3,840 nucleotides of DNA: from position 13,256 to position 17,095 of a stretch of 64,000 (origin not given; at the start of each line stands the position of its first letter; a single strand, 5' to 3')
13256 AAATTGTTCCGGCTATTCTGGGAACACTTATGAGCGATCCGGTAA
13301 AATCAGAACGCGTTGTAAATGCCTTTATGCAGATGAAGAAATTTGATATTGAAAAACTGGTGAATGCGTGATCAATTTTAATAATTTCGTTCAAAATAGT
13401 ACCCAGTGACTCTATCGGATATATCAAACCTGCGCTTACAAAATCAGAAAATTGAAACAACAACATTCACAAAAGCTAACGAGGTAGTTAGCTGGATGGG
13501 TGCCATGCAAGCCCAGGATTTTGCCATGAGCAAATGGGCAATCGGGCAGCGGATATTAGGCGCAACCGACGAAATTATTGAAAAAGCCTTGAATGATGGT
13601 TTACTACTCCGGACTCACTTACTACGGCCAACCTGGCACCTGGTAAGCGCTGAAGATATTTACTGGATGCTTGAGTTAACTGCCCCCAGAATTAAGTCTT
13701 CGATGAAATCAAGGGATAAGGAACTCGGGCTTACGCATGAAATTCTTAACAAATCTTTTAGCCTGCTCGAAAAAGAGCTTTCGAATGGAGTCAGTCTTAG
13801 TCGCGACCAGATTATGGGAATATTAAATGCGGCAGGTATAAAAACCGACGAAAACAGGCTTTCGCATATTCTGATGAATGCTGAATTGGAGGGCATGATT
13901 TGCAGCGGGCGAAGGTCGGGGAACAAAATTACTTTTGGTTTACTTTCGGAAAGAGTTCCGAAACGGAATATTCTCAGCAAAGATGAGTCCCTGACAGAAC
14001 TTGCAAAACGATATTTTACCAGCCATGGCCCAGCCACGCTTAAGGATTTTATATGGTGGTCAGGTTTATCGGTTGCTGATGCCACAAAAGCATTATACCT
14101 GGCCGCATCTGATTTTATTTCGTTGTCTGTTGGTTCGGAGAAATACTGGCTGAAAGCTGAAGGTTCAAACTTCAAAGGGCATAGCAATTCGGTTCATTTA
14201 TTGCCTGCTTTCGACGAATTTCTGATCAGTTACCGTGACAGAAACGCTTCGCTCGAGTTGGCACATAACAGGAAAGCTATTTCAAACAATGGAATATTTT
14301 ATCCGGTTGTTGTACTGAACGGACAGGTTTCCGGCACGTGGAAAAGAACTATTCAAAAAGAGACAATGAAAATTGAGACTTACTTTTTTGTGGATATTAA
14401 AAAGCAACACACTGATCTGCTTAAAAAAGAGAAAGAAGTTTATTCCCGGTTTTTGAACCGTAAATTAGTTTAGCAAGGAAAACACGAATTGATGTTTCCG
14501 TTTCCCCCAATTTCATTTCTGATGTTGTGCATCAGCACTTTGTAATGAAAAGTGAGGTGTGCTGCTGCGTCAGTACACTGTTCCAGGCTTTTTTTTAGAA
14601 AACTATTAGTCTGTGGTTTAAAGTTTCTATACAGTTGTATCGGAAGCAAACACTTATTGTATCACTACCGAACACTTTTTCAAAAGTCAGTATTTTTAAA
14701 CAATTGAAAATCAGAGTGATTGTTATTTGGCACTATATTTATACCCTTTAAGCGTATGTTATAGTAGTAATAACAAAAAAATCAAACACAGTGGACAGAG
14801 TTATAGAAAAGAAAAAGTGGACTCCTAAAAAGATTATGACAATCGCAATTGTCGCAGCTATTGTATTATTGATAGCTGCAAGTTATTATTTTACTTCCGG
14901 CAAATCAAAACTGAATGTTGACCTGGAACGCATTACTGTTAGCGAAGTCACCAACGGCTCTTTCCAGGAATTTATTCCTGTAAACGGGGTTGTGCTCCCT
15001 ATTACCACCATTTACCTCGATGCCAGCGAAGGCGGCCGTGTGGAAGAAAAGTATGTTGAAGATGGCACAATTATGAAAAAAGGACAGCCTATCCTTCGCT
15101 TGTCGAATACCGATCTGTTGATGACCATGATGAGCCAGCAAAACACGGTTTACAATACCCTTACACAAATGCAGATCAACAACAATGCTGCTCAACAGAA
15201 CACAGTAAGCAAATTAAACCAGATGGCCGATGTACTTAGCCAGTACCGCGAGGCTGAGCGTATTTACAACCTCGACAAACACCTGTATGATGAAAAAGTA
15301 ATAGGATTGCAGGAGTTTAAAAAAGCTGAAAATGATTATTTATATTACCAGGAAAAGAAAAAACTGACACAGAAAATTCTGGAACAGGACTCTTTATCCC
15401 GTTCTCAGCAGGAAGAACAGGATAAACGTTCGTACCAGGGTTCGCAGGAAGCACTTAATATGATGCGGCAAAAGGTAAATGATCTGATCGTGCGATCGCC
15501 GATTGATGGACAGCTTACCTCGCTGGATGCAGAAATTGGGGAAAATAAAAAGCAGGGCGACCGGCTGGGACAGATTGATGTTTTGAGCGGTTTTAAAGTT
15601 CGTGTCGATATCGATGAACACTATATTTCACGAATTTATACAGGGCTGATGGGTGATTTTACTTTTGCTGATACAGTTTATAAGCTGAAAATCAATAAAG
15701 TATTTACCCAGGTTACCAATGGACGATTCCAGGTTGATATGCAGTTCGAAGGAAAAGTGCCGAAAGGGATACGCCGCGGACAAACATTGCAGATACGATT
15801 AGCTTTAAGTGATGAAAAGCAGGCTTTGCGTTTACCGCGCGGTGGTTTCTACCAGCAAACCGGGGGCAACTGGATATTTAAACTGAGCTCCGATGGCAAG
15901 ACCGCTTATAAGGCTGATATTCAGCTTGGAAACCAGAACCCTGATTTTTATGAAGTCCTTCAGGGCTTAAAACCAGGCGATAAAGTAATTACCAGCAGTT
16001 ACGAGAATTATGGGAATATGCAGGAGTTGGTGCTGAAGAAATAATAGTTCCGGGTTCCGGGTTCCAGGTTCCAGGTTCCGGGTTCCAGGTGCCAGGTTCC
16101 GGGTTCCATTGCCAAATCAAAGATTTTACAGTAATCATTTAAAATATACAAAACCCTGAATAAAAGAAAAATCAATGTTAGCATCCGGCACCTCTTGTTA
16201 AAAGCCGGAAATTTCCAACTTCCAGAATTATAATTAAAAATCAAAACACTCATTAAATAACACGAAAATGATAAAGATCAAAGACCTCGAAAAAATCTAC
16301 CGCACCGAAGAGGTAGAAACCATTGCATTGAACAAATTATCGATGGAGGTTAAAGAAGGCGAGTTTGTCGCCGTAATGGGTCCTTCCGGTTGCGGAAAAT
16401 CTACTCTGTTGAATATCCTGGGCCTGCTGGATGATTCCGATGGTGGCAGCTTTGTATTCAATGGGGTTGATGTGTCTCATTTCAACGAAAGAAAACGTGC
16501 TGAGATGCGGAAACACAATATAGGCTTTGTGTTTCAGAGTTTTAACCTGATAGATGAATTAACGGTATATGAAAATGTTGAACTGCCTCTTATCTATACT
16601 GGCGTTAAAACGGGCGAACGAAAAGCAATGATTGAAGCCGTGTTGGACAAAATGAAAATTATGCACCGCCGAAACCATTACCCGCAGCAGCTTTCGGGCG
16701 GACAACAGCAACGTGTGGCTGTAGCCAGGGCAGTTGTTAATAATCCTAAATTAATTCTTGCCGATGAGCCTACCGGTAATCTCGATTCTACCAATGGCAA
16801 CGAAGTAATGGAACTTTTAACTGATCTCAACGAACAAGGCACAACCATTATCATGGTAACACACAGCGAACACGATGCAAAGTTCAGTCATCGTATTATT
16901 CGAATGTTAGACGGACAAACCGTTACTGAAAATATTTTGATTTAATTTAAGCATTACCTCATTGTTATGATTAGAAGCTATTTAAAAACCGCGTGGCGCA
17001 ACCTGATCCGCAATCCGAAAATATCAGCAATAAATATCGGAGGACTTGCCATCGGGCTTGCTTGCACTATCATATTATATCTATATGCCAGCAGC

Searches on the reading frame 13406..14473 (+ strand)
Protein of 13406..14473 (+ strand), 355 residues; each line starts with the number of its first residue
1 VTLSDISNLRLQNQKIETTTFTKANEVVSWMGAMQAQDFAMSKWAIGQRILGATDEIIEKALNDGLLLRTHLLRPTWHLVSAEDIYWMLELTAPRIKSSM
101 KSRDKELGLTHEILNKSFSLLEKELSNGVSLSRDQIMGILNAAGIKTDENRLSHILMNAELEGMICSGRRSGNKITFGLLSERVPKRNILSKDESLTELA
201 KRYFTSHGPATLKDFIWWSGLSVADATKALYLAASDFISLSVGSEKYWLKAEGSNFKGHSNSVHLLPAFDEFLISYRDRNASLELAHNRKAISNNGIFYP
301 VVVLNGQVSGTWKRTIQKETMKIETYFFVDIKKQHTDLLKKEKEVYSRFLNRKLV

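Call 35: search_protein_families(library=pfam, proteins=[window:13406-14473:+], max_evalue=0.001)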
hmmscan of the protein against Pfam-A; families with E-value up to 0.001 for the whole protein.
window:13406-14473:+ (355 aa): 1 family
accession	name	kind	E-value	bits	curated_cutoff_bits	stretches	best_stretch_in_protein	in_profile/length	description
PF06224.18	AlkZ-like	-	9.4e-58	196.8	25.9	1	28-342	1-322/329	DNA glycosylase AlkZ-like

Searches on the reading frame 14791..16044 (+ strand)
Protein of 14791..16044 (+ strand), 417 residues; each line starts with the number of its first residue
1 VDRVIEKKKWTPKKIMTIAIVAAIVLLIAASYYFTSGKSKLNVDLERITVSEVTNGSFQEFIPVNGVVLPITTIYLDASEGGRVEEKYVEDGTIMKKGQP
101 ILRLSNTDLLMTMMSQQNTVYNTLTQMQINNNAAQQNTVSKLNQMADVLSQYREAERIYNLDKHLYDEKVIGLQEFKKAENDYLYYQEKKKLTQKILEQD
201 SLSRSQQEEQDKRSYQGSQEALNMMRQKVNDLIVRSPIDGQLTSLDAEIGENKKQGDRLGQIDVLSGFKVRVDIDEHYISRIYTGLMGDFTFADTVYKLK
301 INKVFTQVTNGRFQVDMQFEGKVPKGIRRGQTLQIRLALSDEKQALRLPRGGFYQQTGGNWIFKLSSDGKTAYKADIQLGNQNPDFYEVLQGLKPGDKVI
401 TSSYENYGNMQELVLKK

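Call 35: search_protein_families(library=pfam, proteins=[window:14791-16044:+], max_evalue=0.001)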
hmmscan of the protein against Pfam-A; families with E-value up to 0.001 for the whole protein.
window:14791-16044:+ (417 aa): 2 families
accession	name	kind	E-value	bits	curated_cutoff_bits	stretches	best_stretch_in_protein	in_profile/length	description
PF13437.12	HlyD_3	-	3.4e-12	47.5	22.2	1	234-322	2-96/106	HlyD family secretion protein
PF16576.10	HlyD_D23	-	1.3e-07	31.5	30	1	175-292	55-169/214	Barrel-sandwich domain of CusB or HlyD membrane-fusion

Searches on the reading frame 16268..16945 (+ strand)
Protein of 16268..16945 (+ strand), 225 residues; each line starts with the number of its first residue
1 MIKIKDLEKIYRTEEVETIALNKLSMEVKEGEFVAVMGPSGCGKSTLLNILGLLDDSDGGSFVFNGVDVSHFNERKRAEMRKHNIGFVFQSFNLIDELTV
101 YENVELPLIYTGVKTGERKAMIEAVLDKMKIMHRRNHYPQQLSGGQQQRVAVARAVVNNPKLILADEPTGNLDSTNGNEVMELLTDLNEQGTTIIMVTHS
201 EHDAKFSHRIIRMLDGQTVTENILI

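Call 35: search_protein_families(library=pfam, proteins=[window:16268-16945:+], max_evalue=0.001)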
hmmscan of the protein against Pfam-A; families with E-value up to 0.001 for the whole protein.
window:16268-16945:+ (225 aa): 7 families
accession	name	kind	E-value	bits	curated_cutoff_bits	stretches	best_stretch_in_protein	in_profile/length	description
PF00005.33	ABC_tran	-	8.1e-36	124.1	25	1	21-169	1-136/137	ABC transporter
PF13304.12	AAA_21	-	3.9e-08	34.1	27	1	33-89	1-60/304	AAA domain, putative AbiEii toxin, Type IV TA system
PF02463.25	SMC_N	-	1.2e-07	31.9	40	1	30-215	23-213/220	RecF/RecN/SMC N terminal domain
PF03193.22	RsgA_GTPase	-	5.8e-06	26.7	30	1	11-51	87-126/174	RsgA GTPase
PF13401.12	AAA_22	-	3.8e-05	24.5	27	1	31-199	5-123/130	AAA domain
PF13191.12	AAA_16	-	0.0004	21.3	32.6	1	11-57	4-51/167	AAA ATPase domain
PF20703.3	nSTAND1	-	0.00052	20.2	27.1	1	22-49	24-51/379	Novel STAND NTPase 1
